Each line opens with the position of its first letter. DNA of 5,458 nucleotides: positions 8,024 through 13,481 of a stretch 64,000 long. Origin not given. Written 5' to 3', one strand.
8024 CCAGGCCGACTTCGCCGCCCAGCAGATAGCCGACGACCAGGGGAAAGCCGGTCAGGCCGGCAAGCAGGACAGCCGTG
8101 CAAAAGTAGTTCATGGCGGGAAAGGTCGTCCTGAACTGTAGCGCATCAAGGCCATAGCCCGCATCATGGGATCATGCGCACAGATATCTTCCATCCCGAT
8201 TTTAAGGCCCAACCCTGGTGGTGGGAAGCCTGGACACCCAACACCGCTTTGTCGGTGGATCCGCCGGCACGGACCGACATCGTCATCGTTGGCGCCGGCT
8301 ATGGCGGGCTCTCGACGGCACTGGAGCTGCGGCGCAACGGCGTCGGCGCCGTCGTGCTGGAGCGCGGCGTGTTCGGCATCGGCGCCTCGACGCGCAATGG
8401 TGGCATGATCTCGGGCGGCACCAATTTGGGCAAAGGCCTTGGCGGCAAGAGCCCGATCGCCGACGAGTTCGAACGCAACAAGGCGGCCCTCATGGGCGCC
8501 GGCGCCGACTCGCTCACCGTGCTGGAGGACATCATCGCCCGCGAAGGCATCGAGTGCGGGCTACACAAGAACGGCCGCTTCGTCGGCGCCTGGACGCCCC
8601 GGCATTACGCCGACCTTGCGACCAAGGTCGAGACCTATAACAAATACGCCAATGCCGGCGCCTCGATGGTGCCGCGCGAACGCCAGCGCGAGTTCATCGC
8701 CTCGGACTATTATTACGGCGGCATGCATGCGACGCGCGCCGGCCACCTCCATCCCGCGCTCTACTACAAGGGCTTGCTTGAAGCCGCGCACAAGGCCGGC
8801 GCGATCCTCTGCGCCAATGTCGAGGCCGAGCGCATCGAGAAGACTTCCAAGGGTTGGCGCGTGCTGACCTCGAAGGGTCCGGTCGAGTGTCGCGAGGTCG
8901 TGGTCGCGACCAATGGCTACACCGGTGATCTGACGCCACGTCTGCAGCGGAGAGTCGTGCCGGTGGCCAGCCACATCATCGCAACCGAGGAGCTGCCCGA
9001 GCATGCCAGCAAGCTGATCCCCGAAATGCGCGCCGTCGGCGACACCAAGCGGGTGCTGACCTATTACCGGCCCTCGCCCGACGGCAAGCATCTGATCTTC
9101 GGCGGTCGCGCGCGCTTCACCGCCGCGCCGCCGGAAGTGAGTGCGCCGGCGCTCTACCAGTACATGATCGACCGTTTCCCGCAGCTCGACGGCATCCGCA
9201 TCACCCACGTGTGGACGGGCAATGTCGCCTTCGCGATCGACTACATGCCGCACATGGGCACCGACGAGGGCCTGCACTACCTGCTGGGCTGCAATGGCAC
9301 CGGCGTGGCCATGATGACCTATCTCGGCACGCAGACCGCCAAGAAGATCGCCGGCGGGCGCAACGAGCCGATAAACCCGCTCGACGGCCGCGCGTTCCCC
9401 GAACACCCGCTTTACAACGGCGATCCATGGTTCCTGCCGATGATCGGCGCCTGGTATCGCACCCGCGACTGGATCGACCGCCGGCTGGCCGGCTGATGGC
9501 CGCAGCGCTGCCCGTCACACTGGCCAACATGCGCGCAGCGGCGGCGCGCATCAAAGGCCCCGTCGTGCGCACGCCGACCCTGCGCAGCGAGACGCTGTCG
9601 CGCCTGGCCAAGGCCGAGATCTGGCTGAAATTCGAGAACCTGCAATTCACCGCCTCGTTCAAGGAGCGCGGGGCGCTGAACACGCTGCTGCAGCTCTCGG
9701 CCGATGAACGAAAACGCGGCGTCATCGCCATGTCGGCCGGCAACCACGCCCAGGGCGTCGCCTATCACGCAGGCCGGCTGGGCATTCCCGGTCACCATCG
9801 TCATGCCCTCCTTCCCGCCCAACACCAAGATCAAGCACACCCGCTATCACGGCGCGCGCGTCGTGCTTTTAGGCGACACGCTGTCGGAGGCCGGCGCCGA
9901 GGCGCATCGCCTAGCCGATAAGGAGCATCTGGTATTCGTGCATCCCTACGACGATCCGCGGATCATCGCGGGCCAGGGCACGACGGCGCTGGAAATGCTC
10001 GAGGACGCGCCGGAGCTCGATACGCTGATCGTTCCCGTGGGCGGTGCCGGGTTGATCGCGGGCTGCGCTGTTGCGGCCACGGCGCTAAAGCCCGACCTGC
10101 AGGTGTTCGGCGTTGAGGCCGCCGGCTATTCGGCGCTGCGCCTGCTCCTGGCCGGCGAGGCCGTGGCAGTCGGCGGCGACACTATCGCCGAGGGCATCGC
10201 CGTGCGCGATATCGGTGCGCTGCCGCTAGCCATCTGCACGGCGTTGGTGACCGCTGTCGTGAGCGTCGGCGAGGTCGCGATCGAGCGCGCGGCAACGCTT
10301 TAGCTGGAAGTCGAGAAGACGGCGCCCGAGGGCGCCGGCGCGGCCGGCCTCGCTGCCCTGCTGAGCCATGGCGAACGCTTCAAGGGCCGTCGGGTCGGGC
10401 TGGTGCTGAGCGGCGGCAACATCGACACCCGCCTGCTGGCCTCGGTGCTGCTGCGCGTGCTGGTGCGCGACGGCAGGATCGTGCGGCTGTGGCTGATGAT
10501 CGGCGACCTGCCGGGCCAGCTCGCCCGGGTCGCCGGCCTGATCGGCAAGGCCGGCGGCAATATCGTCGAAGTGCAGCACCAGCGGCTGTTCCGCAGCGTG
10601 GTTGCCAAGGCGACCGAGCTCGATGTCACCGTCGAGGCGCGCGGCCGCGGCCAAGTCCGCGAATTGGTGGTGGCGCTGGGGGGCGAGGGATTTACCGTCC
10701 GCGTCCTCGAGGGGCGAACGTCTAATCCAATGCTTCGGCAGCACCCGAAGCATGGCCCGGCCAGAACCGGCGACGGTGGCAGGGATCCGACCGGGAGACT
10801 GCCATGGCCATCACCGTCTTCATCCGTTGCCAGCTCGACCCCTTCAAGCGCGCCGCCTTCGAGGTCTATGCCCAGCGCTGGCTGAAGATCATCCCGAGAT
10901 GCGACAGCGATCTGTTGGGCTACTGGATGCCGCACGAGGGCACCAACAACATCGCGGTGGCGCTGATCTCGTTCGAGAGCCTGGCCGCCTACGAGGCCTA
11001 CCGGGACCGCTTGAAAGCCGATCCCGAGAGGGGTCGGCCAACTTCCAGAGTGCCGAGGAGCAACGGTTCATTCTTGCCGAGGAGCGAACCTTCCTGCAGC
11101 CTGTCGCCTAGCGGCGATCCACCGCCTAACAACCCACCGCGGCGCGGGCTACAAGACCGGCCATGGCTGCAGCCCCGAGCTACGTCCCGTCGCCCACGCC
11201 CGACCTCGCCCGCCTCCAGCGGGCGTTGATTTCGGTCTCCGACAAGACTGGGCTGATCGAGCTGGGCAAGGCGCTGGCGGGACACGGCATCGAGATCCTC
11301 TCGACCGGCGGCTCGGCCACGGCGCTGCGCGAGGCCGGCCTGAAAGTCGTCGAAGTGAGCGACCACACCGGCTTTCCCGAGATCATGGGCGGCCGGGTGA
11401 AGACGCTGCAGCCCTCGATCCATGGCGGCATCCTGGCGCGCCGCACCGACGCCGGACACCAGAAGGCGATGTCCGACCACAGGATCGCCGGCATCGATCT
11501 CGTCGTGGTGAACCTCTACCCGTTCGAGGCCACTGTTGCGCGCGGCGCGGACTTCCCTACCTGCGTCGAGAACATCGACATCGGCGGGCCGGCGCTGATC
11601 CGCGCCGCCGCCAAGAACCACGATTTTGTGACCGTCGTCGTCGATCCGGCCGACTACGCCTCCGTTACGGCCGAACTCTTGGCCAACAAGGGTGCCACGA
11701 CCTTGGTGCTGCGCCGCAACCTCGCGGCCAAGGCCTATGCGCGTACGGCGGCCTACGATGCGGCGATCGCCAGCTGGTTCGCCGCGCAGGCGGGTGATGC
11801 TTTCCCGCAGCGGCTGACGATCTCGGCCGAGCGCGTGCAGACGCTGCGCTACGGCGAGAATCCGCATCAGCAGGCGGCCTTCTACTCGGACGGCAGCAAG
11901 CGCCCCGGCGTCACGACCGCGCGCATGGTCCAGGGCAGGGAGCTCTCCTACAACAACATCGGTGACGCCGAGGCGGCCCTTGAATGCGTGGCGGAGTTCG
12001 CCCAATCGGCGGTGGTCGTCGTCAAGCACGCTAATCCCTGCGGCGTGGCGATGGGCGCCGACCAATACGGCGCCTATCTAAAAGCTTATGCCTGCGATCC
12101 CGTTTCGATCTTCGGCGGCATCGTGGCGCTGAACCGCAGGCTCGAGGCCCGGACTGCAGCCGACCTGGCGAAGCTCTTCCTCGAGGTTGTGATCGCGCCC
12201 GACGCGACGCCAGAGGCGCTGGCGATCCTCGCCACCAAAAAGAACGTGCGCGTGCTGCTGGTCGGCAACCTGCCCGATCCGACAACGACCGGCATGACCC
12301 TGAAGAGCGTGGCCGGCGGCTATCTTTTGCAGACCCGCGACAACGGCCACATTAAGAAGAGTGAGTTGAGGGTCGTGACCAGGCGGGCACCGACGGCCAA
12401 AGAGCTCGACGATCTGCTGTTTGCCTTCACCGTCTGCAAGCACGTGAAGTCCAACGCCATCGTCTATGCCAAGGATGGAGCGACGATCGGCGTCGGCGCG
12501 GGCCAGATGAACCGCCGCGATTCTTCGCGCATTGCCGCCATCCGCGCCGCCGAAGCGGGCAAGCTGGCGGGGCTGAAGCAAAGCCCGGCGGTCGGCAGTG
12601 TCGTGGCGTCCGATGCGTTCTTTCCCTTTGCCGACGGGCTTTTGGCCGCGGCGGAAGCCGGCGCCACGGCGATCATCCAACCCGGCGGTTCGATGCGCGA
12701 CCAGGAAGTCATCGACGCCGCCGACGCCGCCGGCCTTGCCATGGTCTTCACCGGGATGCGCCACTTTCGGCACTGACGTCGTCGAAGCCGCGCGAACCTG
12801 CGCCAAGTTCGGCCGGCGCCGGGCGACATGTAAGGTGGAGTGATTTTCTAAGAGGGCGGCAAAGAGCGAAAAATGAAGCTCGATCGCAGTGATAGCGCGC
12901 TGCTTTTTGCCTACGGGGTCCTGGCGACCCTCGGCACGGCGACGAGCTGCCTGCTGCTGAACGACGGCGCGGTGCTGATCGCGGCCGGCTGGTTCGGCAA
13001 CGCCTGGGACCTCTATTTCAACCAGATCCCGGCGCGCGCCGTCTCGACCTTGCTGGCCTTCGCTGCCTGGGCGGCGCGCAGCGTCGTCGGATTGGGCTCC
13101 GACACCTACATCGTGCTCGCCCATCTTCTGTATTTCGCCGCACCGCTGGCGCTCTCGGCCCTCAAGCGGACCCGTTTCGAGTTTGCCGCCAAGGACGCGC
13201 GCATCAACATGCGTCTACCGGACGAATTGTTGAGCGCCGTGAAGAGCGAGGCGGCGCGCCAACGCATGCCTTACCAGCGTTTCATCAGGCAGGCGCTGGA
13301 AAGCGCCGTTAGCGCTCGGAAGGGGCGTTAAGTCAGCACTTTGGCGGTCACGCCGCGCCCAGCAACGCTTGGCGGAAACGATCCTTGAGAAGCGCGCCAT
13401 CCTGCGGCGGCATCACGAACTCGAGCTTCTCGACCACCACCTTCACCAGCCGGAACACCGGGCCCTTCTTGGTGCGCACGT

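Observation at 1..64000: About one gene in five is disrupted or reduced to a stub, without any mobile elements in sight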

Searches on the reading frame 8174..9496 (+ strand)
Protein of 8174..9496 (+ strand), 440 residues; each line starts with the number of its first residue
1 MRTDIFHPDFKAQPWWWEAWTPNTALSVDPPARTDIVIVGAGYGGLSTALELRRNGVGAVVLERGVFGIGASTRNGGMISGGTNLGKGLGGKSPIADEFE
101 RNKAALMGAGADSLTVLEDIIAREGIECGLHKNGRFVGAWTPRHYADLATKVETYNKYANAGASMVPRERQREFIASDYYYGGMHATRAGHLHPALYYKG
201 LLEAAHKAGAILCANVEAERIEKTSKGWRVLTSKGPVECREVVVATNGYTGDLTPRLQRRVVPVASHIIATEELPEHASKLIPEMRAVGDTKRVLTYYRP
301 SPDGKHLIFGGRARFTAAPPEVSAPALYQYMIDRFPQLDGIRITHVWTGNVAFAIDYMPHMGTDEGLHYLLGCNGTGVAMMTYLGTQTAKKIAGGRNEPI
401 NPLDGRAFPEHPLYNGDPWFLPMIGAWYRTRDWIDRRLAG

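Call 79: search_protein_families(library=ncbifam, proteins=[window:8174-9496:+], max_evalue=0.001)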
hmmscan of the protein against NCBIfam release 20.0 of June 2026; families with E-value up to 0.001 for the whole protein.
window:8174-9496:+ (440 aa): 30 families (the best 25 are shown)
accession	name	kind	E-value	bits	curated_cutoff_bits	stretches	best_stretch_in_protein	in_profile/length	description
NF050086.1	pipecolate_AmaA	exception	2.1e-44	151.8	600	1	27-399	19-387/425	L-pipecolate oxidase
TIGR03329.1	Phn_aa_oxid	hypoth_equivalog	1.3e-30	106.6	632.8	1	24-395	15-393/460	putative aminophosphonate oxidoreductase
TIGR02352.1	thiamin_ThiO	equivalog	4.6e-13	49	250.8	1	36-394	1-349/351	glycine oxidase ThiO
TIGR03197.1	MnmC_Cterm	equivalog_domain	1.3e-12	47.5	174.2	1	35-255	1-208/400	FAD-dependent 5-carboxymethylaminomethyl-2-thiouridine(34) oxidoreductase MnmC1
TIGR01373.1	soxB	subfamily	2.1e-12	46.6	529.45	2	182-401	170-391/407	sarcosine oxidase subunit beta family protein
NF002480.1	PRK01747.1-1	equivalog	2.1e-11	43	540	1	21-255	236-457/645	bifunctional tRNA (5-methylaminomethyl-2-thiouridine)(34)-methyltransferase MnmC2/FAD-dependent 5-carboxymethylaminomethyl-2-thiouridine(34)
TIGR04046.1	MSMEG_0569_nitr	hypoth_equivalog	6.8e-09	35.2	498.35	1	208-262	87-142/400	MSMEG_0569 family flavin-dependent oxidoreductase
NF008425.0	PRK11259.1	equivalog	7.1e-09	35.1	257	1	181-264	136-219/377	N-methyl-L-tryptophan oxidase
TIGR03364.1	HpnW_proposed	hypoth_equivalog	7.9e-08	31.8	285.1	1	34-257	1-204/365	TIGR03364 family FAD-dependent oxidoreductase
NF009074.0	PRK12409.1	equivalog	6.9e-07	28.7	494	0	35-81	3-50/410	D-amino acid dehydrogenase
TIGR04018.1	Bthiol_YpdA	hypoth_equivalog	7.2e-07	28.3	339.9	0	35-66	1-32/316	YpdA family putative bacillithiol disulfide reductase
NF005512.0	PRK07121.1-5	subfamily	1.7e-06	26.9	812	1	32-115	20-104/489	FAD-binding protein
NF005511.0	PRK07121.1-4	equivalog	4.2e-06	25.5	466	1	32-90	19-78/553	FAD-binding protein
NF033460.1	glycerol3P_ox_II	equivalog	6.1e-06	25.6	460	0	34-83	2-52/361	type 2 glycerol-3-phosphate oxidase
TIGR02032.1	GG-red-SF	subfamily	2.2e-05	24.3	158.8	0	35-67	2-34/297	geranylgeranyl reductase family protein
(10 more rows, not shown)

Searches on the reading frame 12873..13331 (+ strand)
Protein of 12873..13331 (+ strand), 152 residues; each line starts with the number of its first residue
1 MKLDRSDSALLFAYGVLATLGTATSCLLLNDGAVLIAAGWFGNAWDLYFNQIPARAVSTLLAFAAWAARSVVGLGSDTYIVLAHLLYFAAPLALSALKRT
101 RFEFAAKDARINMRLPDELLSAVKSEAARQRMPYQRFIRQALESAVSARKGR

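Call 18: search_protein_families(library=pfam, proteins=[window:12873-13331:+], max_evalue=1)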
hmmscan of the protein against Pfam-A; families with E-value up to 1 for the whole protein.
window:12873-13331:+ (152 aa): 5 families
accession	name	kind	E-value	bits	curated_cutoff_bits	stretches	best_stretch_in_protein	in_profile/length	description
PF12441.14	CopG_antitoxin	-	2.5e-13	51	28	1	93-144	26-78/79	CopG antitoxin of type II toxin-antitoxin system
PF22513.2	FitA-like_RHH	-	0.028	14.8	27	1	115-146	8-39/39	Antitoxin FitA-like, ribbon-helix-helix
PF01402.27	RHH_1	-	0.06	13.8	20.5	1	110-144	1-35/39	Ribbon-helix-helix protein, copG family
PF07878.17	RHH_5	-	0.18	12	26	1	110-149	3-42/43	CopG-like RHH_1 or ribbon-helix-helix domain, RHH_5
PF05534.18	HicB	-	0.19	12.1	21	1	110-142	19-51/51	HicB family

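Call 79: search_protein_families(library=ncbifam, proteins=[window:12873-13331:+], max_evalue=0.001)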
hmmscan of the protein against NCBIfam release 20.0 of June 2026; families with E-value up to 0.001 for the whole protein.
window:12873-13331:+ (152 aa): 0 families
